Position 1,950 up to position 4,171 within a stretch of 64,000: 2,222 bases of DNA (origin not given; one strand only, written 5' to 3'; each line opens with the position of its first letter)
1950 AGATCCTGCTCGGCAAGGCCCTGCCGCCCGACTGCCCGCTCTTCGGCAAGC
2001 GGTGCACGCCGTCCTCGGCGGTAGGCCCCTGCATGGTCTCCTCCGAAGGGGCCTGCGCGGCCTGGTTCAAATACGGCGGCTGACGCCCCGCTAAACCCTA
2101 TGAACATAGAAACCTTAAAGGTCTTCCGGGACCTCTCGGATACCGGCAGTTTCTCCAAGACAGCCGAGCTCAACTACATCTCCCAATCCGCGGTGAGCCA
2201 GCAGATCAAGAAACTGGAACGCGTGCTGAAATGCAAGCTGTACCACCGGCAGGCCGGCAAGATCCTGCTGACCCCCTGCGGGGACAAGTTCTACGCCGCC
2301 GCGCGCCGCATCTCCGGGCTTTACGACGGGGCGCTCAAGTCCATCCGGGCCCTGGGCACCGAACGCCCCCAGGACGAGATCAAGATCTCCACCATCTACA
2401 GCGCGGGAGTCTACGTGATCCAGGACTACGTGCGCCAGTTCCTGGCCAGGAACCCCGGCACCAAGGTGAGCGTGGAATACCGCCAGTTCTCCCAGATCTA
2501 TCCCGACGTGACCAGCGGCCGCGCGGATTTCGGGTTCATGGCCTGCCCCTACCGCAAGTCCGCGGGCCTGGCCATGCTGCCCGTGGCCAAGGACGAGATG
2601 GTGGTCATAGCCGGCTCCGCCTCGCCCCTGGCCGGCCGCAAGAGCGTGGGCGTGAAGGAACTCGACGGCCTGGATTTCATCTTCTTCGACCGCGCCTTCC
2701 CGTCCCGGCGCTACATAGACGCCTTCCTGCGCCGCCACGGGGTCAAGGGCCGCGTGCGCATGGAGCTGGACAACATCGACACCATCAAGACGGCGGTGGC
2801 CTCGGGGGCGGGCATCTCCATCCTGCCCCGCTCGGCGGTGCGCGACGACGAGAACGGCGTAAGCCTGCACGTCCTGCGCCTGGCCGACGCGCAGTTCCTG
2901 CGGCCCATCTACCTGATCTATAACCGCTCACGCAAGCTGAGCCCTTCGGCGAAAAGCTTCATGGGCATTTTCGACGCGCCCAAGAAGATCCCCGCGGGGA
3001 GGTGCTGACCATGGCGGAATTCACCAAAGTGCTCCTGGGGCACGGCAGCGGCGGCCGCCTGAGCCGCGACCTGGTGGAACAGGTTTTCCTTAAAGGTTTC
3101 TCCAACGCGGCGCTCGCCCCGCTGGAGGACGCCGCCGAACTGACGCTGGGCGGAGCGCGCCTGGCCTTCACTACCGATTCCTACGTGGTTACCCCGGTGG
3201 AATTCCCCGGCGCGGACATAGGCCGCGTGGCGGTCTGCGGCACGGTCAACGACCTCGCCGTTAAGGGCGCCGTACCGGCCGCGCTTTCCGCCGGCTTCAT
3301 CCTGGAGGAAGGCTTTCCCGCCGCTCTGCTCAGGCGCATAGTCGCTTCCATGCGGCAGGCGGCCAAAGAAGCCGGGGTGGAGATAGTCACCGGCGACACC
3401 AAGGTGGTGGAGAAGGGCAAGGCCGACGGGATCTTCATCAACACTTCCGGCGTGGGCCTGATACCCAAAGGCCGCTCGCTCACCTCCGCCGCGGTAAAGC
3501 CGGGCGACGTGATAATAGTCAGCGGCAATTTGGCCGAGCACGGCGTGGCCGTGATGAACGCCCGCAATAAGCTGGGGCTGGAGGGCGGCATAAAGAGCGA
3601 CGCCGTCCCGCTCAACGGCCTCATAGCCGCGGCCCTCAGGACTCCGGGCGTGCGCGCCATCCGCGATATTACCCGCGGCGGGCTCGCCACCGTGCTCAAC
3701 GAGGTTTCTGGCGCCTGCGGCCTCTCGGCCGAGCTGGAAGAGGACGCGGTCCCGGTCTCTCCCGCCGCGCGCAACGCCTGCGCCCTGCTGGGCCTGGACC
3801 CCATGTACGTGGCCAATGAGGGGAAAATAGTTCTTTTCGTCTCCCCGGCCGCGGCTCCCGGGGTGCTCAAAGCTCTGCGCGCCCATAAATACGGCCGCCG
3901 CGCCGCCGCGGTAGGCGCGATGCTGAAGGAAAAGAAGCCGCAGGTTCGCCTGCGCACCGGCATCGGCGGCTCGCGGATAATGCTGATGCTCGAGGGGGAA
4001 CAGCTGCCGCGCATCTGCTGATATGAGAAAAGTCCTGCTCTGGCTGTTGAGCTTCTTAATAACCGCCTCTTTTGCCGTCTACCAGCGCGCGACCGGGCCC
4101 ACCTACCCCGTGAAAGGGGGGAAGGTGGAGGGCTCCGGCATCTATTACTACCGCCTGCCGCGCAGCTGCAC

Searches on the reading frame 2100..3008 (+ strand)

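Call 89: search_protein_families(library=pfam, proteins=[window:2100-3008:+], max_evalue=0.00001)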
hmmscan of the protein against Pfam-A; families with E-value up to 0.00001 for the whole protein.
window:2100-3008:+ (302 aa): 2 families
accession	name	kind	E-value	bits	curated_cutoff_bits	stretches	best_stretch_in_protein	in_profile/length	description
PF03466.25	LysR_substrate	-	1.8e-43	148.8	28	1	88-290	2-203/209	LysR substrate binding domain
PF00126.33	HTH_1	-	2.5e-16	59.8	26.6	1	4-61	2-59/60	Bacterial regulatory helix-turn-helix protein, lysR family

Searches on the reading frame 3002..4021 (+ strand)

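Call 89: search_protein_families(library=pfam, proteins=[window:3002-4021:+], max_evalue=0.00001)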
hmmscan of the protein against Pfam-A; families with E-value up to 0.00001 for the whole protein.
window:3002-4021:+ (339 aa): 2 families
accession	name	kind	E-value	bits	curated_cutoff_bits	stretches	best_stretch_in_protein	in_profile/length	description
PF02769.27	AIRS_C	-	3.8e-23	82.8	23.1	1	166-316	1-154/156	AIR synthase related protein, C-terminal domain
PF00586.29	AIRS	-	1.5e-22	80.6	24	1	42-154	2-112/112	AIR synthase related protein, N-terminal domain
